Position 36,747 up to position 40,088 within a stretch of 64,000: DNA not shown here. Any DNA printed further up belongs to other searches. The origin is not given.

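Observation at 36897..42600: Ketosynthase-less aryl-polyene-like module: only the loading, attachment and export genes, compacted by gene fusions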

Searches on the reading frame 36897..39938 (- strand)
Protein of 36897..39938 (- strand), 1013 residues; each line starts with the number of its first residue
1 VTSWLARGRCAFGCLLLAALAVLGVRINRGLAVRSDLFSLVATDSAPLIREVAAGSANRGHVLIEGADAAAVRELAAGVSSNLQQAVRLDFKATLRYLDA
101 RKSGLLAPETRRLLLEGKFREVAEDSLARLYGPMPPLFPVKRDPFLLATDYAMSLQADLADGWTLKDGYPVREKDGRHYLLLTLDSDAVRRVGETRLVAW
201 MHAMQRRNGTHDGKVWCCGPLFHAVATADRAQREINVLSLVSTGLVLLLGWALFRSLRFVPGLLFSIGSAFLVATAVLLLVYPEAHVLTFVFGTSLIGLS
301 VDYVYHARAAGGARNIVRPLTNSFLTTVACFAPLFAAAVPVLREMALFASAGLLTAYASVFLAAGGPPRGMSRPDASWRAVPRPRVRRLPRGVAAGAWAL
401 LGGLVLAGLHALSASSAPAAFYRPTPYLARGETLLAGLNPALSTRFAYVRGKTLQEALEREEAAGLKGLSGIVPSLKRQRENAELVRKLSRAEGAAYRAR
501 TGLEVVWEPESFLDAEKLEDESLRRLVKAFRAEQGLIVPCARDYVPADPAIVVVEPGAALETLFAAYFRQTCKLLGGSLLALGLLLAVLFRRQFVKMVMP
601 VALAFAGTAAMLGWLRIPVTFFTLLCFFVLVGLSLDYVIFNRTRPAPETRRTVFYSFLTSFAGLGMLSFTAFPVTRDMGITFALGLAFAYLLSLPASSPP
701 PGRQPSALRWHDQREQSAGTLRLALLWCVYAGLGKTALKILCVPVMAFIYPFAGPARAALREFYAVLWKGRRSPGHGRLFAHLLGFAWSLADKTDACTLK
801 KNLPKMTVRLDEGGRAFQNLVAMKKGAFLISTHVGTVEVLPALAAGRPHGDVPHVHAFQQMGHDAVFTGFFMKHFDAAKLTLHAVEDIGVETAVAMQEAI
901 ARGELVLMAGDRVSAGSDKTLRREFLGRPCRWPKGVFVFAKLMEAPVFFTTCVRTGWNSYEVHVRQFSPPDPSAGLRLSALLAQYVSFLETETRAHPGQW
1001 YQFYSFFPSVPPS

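Call 4: search_protein_families(library=pfam, proteins=[window:36897-39938:-], max_evalue=0.01)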
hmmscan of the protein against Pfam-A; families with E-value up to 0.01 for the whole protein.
window:36897-39938:- (1013 aa): 1 family
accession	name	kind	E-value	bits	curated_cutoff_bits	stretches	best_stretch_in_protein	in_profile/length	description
PF03176.21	MMPL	-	0.0062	16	20.5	0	174-285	83-194/333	MMPL family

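Call 5: search_protein_families(library=ncbifam, proteins=[window:36897-39938:-], max_evalue=0.01)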
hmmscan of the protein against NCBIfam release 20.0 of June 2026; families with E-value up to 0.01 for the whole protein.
window:36897-39938:- (1013 aa): 3 families
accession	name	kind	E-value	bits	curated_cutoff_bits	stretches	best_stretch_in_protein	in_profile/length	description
TIGR00921.1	2A067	subfamily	7.3e-08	30.9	351.9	1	579-694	202-336/733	hydrophobe/amphiphile efflux-3 (HAE3) family transporter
TIGR03480.1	HpnN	hypoth_equivalog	1.6e-07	29.7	751.85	2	561-691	708-846/862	hopanoid biosynthesis associated RND transporter like protein HpnN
NF005120.0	PRK06553.1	equivalog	0.00041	19.8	273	1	812-1002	119-301/308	lipid A biosynthesis lauroyl acyltransferase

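Call 16: find_homologous_proteins(query=window:36897-39938:-, max_evalue=0.00001)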
Query window:36897-39938:- (1013 aa): 281 proteins with E <= 0.00001 among 8000 candidates; the best 120 are listed.
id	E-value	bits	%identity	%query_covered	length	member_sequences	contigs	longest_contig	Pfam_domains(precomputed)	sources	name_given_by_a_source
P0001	0.0e+0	1577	70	100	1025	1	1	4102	-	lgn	-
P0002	0.0e+0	1532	69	100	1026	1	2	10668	-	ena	-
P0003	0.0e+0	1189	59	97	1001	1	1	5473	-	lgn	-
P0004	0.0e+0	1166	56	98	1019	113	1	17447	-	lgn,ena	-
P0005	0.0e+0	1162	56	98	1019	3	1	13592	-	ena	-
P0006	0.0e+0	1159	56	98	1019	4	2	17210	-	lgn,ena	-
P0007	0.0e+0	1148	57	99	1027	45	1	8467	-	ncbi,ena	-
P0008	0.0e+0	1148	55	97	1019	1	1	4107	-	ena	-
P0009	0.0e+0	1139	57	99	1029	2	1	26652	-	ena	-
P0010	0.0e+0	1138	56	99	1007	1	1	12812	PF03176.22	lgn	-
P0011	0.0e+0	1138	56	99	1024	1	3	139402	-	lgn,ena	-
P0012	0.0e+0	1138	57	99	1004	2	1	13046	-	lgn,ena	-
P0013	0.0e+0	1132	58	96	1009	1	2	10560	PF03279.19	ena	-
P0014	0.0e+0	1132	57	97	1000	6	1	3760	-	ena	-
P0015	0.0e+0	1130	55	99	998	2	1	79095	-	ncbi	-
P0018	0.0e+0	1122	53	68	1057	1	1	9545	-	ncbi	-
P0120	0.0e+0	1095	55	98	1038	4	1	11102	-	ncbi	-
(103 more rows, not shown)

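Call 17: list_cluster_members(proteins=[P0007, P0015, P0018, P0120, P0004])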
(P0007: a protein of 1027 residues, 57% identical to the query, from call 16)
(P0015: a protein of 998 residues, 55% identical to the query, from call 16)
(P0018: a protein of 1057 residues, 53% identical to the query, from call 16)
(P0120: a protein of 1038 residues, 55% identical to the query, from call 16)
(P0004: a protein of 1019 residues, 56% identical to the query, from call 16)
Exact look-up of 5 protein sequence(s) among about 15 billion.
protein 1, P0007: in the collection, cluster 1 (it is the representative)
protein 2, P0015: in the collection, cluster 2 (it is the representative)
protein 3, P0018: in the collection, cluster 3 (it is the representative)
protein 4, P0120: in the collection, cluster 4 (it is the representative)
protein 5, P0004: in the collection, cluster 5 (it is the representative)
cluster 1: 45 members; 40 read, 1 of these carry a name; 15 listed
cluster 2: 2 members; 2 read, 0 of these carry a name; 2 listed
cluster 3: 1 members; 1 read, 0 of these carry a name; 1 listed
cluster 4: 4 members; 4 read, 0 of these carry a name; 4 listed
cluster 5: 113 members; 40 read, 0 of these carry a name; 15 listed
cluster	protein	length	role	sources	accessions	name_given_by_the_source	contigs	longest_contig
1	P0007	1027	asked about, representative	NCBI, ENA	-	-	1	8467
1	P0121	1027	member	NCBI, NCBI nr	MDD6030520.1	MAG: hypothetical protein PUE68_06850 [Kiritimatiellae bacterium] | hypothetical protein [Kiritimatiellia bacterium]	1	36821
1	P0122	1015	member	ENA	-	-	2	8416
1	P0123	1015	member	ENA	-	-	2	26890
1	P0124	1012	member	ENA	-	-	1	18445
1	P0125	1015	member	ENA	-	-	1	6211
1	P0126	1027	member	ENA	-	-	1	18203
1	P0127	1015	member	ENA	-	-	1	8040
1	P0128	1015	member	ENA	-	-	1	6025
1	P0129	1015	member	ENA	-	-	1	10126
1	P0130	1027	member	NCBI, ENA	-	-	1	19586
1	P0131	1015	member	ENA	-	-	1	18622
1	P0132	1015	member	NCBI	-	-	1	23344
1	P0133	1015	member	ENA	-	-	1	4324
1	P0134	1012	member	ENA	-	-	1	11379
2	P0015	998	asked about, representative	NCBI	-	-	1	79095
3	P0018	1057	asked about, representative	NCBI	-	-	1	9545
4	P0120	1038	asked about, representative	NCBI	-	-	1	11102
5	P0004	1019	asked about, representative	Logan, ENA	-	-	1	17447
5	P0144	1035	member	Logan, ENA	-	-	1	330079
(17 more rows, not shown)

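Call 53: predict_structure(alignment_id=A2)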
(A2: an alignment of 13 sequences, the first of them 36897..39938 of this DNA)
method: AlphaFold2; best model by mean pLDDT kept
length: 1013 residues; sequences in the alignment: 13
mean_pLDDT: 64.5   pTM: 0.55
mean pLDDT of the five models: 64.5, 62.7, 56.1, 54.6, 53.8
residues with pLDDT >= 90: 25; 70-90: 472; 50-70: 230; < 50: 286
segments of 3 or more residues with pLDDT < 50: 1-3, 365-389, 697-727, 729-732, 751-755, 789-814, 824-877, 882-926, 928-965, 967-972, 974-979, 988-1013
pLDDT, mean of each block of 10 residues (from residue 1): 58 73 64 59 65 71 83 77 59 77 84 92 88 75 82 68 65 84 69 62 62 74 67 65 72 68 80 83 74 69 75 74 81 79 84 85 47 25 33 69 82 76 72 76 75 89 82 87 89 88 71 83 75 83 82 79 83 82 82 81 86 85 80 81 70 79 77 77 85 58 34 36 47 52 52 51 57 58 52 32 34 50 42 33 37 44 36 47 44 43 39 31 42 33 29 29 45 47 48 42 40 32
secondary structure, 60 per line:
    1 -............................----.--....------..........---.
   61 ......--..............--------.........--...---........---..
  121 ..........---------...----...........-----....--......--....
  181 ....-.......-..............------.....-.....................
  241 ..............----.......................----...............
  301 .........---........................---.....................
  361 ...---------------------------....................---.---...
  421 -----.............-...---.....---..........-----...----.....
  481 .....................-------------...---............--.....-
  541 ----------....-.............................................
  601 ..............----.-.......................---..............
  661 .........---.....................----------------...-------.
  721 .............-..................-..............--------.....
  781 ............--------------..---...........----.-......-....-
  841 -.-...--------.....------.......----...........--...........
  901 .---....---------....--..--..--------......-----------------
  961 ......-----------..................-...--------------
elements in order (helices of 4 or more, strands of 3 or more residues): H2-29 H37-40 H47-56 E60-66 H69-82 H91-99 H108-115 H119-130 H147-157 E163-166 E169-174 E177-184 H186-192 H194-207 E214-218 H220-254 H259-281 H287-309 H313-336 H340-363 H391-410 H426-438 E446-450 H454-463 H476-501 H521-530 E535-539 E551-554 H556-614 H621-643 H647-669 H673-693 H720-733 H735-752 H754-767 H776-792 H812-822 E829-831 E836-839 E855-859 H866-872 E880-884 H890-901 E905-908 H918-921 H938-943 E961-966 H978-995

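Call 55: search_solved_structures(query=A2, max_evalue=0.01, show_alignments=0)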
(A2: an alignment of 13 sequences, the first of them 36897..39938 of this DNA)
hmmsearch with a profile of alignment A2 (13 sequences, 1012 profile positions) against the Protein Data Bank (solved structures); distinct sequences matched with E-value up to 0.01: 1.
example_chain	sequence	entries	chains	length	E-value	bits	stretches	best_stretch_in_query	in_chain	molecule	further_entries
5khn_B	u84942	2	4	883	0.0057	17.9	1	562-700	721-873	RND transporter | Putative RND superfamily efflux pump membrane protein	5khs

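Call 60: fold_search(model_id=the predicted structure, library=pdb)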
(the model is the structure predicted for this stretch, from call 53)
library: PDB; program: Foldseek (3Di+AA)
matches with E <= 10: 347; with E <= 0.001: 297
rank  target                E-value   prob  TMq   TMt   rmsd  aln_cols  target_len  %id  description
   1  6wu0                  1.1e-15  1.00  0.39  0.46  15.4       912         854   16  CryoEM structure of Burkholderia pseudomallei hopanoid biosynthesis-associated RND transporter HpnN (released 2021-02-03)
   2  5khs_A                2.0e-15  1.00  0.42  0.49  15.5       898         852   15  Crystal structures of the Burkholderia multivorans hopanoid transporter HpnN (released 2017-06-14)
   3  5khn_B                2.4e-15  1.00  0.42  0.49  15.4       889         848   16  Crystal structures of the Burkholderia multivorans hopanoid transporter HpnN (released 2017-06-14)
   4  5khn_A                2.9e-15  1.00  0.41  0.49  15.6       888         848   16  Crystal structures of the Burkholderia multivorans hopanoid transporter HpnN (released 2017-06-14)
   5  5khs_B                1.4e-13  1.00  0.42  0.48  16.2       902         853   15  Crystal structures of the Burkholderia multivorans hopanoid transporter HpnN (released 2017-06-14)
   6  9syj_A                5.1e-12  1.00  0.36  0.45  12.3       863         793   16  Asymmetric hexameric MmpS4-MmpL4 complex from Mycobacterium tuberculosis with "short" coiled-coil domain (released 2026-01-28)
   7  9gi0_B                6.7e-12  1.00  0.37  0.49  10.1       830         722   15  Truncated MmpL4 in detergent (released 2025-02-19)
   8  9syj_C                1.4e-11  1.00  0.36  0.48  10.4       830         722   14  Asymmetric hexameric MmpS4-MmpL4 complex from Mycobacterium tuberculosis with "short" coiled-coil domain (released 2026-01-28)
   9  9syj_B                3.4e-11  1.00  0.35  0.43  15.0       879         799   14  Asymmetric hexameric MmpS4-MmpL4 complex from Mycobacterium tuberculosis with "short" coiled-coil domain (released 2026-01-28)
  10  9syt_A                8.5e-11  1.00  0.35  0.41  13.4       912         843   14  Asymmetric hexameric MmpS4-MmpL4 complex from Mycobacterium tuberculosis with "long" coiled-coil domain (released 2026-01-28)
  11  9syt_B                9.3e-11  1.00  0.35  0.42  18.3       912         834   14  Asymmetric hexameric MmpS4-MmpL4 complex from Mycobacterium tuberculosis with "long" coiled-coil domain (released 2026-01-28)
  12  9u4t_A                2.2e-10  1.00  0.38  0.49  10.3       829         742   13  Cryo-EM map of MSMEG_3496 in complex with AcpM, size exclusion chromatography peak1 (released 2025-12-10)
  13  9dp6_A                2.8e-10  1.00  0.37  0.48   9.8       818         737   14  Mycolicibacterium smegmatis MmpL5-AcpM structure (released 2024-10-23)
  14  8v0g                  3.2e-10  1.00  0.37  0.38  14.6       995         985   11  plasmodium falciparum Niemann-Pick type C1-related protein form I (released 2024-11-13)
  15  8zkp_A                3.2e-10  1.00  0.36  0.45  12.9       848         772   13  Cryo-EM structure of the efflux transporter MmpL5/MmpS5 from Mycobacterium tuberculosis, C3 symmetry (released 2025-05-21)
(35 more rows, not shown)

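Call 78: find_encoding_contigs(protein=P0011, flank=10000, max_places=2)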
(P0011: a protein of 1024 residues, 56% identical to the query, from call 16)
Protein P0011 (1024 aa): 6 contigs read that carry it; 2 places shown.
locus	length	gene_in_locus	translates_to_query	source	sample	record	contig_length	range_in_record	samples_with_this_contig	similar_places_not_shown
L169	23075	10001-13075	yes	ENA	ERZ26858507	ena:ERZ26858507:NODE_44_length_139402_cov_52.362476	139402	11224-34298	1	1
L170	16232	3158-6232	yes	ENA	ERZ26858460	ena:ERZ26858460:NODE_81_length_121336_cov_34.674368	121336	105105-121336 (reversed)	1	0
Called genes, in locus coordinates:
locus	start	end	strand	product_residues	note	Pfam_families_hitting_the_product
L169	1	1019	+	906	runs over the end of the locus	PF00133:tRNA-synt_1, PF09334:tRNA-synt_1g, PF13603:tRNA-synt_1_2 (weak), PF09334:tRNA-synt_1g (weak), PF08264:Anticodon_1, PF10458:Val_tRNA-synt_C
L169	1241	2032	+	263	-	PF02673:BacA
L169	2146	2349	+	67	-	PF02416:TatA_B_E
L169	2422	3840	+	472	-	PF27096:UvrC_M, PF02151:UVR, PF08459:UvrC_RNaseH_dom, PF14520:HHH_5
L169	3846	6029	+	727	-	PF01276:OKR_DC_1, PF01212:Beta_elim_lyase (weak), PF03711:OKR_DC_1_C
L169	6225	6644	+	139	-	-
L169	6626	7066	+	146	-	-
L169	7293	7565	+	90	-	PF00550:PP-binding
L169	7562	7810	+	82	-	PF00550:PP-binding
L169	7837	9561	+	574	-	PF00501:AMP-binding, PF07977:FabA (faint), PF22818:ApeI-like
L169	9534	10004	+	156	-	-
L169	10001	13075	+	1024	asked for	-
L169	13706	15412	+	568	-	PF13229:Beta_helix (faint)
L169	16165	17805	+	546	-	PF06964:Alpha-L-AF_C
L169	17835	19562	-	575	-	PF00004:AAA, PF13401:AAA_22 (faint), PF17866:AAA_lid_6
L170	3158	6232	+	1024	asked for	-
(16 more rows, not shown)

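Call 79: find_encoding_contigs(protein=P0015, flank=10000, max_places=2)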
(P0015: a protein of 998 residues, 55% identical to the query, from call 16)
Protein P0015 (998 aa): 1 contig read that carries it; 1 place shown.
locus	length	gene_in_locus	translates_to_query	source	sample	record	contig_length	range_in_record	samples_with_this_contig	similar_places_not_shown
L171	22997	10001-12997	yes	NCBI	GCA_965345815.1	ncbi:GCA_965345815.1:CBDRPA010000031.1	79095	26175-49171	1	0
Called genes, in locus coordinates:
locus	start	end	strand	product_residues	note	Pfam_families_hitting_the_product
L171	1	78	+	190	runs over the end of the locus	PF01381:HTH_3, PF13560:HTH_31 (weak)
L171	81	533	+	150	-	PF02580:Tyr_Deacylase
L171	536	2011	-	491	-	PF00309:Sigma54_AID, PF04963:Sigma54_CBD, PF04552:Sigma54_DBD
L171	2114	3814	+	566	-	PF00501:AMP-binding, PF13193:AMP-binding_C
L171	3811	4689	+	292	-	PF04055:Radical_SAM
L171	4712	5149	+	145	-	-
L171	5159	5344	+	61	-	-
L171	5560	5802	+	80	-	PF02604:PhdYeFM_antitox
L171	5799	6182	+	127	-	PF02661:Fic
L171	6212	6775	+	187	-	-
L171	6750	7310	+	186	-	PF01725:Ham1p_like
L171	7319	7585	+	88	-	PF00550:PP-binding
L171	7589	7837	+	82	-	PF00550:PP-binding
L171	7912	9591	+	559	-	PF00501:AMP-binding, PF13193:AMP-binding_C (weak), PF07977:FabA (faint), PF22818:ApeI-like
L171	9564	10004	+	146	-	PF03548:LolA (weak)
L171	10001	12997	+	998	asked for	-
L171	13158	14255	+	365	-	PF13173:AAA_14, PF13401:AAA_22 (faint), PF13635:DUF4143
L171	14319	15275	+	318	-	PF03547:Mem_trans, PF01758:SBF (weak)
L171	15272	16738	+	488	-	PF10396:TrmE_N, PF12631:MnmE_helical, PF01926:MMR_HSR1, PF02421:FeoB_N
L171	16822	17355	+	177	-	-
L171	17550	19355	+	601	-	PF13229:Beta_helix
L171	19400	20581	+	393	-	PF02606:LpxK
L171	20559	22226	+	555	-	PF03023:MurJ, PF13440:Polysacc_synt_3, PF01554:MatE (weak)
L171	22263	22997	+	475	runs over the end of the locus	PF01229:Glyco_hydro_39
